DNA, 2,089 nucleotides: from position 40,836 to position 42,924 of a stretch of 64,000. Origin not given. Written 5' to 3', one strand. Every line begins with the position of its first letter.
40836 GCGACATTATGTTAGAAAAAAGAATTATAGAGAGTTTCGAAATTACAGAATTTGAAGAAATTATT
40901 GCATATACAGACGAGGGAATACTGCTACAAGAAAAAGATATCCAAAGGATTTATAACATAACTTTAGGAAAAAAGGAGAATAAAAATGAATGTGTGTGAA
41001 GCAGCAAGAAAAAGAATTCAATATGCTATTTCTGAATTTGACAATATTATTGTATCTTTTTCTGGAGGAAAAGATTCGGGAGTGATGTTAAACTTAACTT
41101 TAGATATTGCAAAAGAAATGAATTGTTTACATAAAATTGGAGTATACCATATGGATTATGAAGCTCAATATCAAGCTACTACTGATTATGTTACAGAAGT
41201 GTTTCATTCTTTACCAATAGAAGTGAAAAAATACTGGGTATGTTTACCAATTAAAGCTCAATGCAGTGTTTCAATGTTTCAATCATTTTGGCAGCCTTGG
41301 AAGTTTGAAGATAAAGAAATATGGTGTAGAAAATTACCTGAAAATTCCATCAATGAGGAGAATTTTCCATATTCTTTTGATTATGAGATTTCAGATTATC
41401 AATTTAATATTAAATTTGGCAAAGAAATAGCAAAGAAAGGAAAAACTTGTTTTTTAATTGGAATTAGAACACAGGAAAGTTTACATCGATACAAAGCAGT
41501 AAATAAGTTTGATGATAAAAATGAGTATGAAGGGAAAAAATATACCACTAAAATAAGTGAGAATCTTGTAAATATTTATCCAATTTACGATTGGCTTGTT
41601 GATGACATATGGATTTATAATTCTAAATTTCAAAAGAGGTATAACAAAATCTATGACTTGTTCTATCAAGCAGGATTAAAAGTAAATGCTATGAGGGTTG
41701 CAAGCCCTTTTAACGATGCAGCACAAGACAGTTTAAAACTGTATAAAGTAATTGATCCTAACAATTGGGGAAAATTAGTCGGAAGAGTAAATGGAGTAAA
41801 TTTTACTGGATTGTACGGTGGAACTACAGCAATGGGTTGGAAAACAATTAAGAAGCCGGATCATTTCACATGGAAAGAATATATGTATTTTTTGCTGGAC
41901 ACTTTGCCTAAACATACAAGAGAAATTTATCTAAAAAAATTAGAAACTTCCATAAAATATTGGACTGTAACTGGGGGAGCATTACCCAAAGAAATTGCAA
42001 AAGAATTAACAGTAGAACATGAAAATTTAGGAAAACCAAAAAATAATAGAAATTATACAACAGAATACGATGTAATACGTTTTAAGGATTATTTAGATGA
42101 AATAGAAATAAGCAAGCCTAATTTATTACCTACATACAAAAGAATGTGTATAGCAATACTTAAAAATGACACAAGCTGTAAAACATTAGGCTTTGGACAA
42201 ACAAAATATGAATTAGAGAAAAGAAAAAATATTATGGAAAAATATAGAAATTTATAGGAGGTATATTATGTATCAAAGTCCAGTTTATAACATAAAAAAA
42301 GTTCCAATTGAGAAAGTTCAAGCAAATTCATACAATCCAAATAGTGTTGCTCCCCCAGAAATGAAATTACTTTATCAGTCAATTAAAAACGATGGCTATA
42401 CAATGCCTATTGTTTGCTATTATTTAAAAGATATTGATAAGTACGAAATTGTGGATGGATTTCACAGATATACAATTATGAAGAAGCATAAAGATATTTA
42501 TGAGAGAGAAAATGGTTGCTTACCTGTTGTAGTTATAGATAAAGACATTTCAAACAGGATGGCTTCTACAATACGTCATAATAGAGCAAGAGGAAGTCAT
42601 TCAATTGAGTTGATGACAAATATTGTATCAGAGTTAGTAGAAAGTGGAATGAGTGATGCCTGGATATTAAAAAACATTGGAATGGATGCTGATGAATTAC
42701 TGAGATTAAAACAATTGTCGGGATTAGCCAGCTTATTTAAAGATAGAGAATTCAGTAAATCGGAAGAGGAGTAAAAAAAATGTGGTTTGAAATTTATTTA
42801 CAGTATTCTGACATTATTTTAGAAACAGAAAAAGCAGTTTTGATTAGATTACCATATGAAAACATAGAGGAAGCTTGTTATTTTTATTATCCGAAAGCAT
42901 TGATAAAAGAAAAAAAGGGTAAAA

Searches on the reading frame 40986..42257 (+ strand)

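Call 22: search_protein_families(library=ncbifam, proteins=[window:40986-42257:+], max_evalue=0.1)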
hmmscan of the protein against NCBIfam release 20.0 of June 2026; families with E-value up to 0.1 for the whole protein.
window:40986-42257:+ (423 aa): 17 families
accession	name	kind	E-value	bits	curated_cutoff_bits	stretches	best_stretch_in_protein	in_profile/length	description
TIGR03183.1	DNA_S_dndC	equivalog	4.1e-09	35.8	290.4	1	147-219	133-204/447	DNA phosphorothioation system sulfurtransferase DndC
NF005316.0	PRK06850.1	equivalog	3.7e-08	32.6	536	1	147-254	149-230/505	hypothetical protein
NF010366.0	PRK13795.1-1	equivalog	2.7e-07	29.1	745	1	21-227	269-435/667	hypothetical protein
NF006327.0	PRK08557.1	equivalog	4.6e-07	29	366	2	20-78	183-235/415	hypothetical protein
TIGR00434.1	cysH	subfamily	4.9e-07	29.9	165.1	1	192-229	142-181/214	phosophoadenylyl-sulfate reductase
NF010367.0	PRK13795.1-2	equivalog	3.2e-06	25.9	456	1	12-79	235-297/584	hypothetical protein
NF003587.0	PRK05253.1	subfamily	7.3e-06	25.4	195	1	14-73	23-80/301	sulfate adenylyltransferase subunit CysD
NF006351.0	PRK08576.1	equivalog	1e-05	24.4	290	1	3-82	220-292/436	hypothetical protein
NF002537.0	PRK02090.1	equivalog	5.4e-05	22.9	154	1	155-228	144-205/244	phosphoadenylyl-sulfate reductase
TIGR02432.1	lysidine_TilS_N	equivalog_domain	0.0001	22.3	93.6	1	21-69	2-50/189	tRNA lysidine(34) synthetase TilS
TIGR02039.1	CysD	subfamily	0.00022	20.9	396.6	1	13-40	14-41/294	sulfate adenylyltransferase, small subunit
NF009214.0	PRK12563.1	equivalog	0.00034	20.1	413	1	12-79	36-101/317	sulfate adenylyltransferase subunit CysD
TIGR02057.1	PAPS_reductase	equivalog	0.00065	19.6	254.2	0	191-228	154-191/224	phosphoadenosine phosphosulfate reductase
TIGR00268.2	TIGR00268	equivalog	0.0013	18.1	150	1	8-49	3-44/259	ATP-dependent sacrificial sulfur transferase LarE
NF010368.0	PRK13795.1-3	equivalog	0.0027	16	588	0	191-225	376-410/635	hypothetical protein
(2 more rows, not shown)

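Call 23: search_protein_families(library=padloc, proteins=[window:40986-42257:+], max_evalue=0.1)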
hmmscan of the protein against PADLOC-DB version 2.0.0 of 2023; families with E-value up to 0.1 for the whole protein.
window:40986-42257:+ (423 aa): 3 families
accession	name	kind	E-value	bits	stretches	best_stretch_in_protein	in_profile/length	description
PDLC02662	DndC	-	2.5e-09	34.7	1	146-254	145-227/481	DndC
PDLC02661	DndC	-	4.8e-08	30.4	1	147-254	142-224/468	DndC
PDLC02510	BrxP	-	0.00018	17.9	1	17-38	131-152/779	BrxP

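Call 90: search_protein_families(library=pfam, proteins=[window:40986-42257:+], max_evalue=0.001)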
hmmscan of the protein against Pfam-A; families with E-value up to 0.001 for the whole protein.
window:40986-42257:+ (423 aa): 3 families
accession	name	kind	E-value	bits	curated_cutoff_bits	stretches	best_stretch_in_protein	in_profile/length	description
PF11922.13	DUF3440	-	1.1e-80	270.1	25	1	230-411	1-181/182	Domain of unknown function (DUF3440)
PF01507.26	PAPS_reduct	-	6.2e-15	56.1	22.5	1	20-227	1-164/175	Phosphoadenosine phosphosulfate reductase domain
PF01171.26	ATP_bind_3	-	0.00021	21.5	27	1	21-67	2-46/182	PP-loop family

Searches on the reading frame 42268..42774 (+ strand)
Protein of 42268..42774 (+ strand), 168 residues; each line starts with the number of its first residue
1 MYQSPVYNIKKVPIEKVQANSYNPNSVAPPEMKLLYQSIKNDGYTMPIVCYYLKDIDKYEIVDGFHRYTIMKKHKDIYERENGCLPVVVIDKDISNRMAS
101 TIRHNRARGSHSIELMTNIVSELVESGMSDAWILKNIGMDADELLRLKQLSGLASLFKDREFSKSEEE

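Call 22: search_protein_families(library=ncbifam, proteins=[window:42268-42774:+], max_evalue=0.1)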
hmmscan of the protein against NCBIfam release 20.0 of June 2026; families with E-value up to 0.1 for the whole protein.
window:42268-42774:+ (168 aa): 5 families
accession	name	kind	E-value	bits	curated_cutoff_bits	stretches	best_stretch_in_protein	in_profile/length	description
TIGR04285.1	nucleoid_noc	exception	3.2e-07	30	315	1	9-74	2-66/255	nucleoid occlusion protein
NF053625.1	SerKinSerKArch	equivalog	9.5e-05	21.6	380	1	24-74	27-78/244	ADP-dependent L-serine kinase SerK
TIGR00180.1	parB_part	domain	0.00037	20.3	58.45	1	10-73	6-71/186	ParB/RepB/Spo0J family partition protein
NF006422.0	PRK08674.1-1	subfamily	0.012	15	317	1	74-151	214-292/302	bifunctional phosphoglucose/phosphomannose isomerase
NF041124.1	CoaD_Thcocales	equivalog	0.067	13.1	290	1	39-129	44-134/156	phosphopantetheine adenylyltransferase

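Call 23: search_protein_families(library=padloc, proteins=[window:42268-42774:+], max_evalue=0.1)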
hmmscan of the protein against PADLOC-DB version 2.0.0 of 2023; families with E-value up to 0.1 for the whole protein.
window:42268-42774:+ (168 aa): 0 families

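Call 90: search_protein_families(library=pfam, proteins=[window:42268-42774:+], max_evalue=0.001)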
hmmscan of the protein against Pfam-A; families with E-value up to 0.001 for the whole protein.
window:42268-42774:+ (168 aa): 1 family
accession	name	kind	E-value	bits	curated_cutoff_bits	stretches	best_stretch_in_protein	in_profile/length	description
PF02195.25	ParB_N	-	1.9e-07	31.5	26.3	1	8-73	2-67/95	ParB N-terminal domain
